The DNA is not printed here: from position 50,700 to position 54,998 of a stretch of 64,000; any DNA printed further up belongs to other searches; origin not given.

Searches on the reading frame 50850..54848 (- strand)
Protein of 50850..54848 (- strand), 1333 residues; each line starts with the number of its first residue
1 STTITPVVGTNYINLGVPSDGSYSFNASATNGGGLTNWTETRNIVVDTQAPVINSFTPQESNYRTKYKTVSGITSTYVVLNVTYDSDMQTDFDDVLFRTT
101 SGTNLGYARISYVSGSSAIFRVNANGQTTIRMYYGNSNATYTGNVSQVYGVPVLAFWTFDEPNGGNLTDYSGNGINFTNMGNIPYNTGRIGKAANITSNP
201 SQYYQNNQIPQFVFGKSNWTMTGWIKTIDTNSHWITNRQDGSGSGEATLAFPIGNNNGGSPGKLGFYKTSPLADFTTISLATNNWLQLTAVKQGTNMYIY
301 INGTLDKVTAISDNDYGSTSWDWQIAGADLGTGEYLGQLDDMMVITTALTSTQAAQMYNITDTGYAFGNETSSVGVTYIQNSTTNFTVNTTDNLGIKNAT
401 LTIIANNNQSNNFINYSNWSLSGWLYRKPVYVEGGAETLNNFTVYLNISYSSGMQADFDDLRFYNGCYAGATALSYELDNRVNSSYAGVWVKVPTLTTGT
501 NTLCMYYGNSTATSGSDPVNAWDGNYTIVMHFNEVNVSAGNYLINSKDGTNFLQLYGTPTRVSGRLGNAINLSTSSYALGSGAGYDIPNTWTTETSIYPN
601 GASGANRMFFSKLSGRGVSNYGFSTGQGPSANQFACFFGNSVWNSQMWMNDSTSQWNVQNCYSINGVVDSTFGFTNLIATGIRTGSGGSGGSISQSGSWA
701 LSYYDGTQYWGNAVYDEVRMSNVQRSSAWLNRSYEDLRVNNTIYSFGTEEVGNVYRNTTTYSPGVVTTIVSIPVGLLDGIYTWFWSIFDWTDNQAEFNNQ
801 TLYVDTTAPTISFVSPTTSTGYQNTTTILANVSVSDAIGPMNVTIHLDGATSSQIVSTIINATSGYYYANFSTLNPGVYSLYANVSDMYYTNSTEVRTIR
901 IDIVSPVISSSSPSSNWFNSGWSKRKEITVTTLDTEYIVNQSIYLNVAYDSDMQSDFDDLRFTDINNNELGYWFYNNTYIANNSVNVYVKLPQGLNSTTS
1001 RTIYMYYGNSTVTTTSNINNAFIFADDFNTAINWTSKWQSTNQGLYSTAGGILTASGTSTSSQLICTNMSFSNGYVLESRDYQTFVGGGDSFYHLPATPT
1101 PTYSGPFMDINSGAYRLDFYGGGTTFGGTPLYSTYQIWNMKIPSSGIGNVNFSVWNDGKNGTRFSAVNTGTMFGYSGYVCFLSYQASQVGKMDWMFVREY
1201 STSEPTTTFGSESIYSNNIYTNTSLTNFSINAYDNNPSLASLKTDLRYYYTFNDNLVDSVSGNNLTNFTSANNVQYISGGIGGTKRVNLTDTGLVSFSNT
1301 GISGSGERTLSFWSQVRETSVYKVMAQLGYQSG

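Call 75: search_protein_families(library=pfam, max_evalue=0.0001, proteins=[window:50850-54848:-])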
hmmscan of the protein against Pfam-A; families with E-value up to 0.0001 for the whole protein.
window:50850-54848:- (1333 aa): 2 families
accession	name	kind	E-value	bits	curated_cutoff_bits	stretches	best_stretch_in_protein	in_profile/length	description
PF10102.14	DUF2341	-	1.2e-29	103.1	23.4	3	956-1040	1-83/84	Domain of unknown function (DUF2341)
PF13385.13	Laminin_G_3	-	1.4e-11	45.2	27.6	1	204-353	4-149/151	Concanavalin A-like lectin/glucanases superfamily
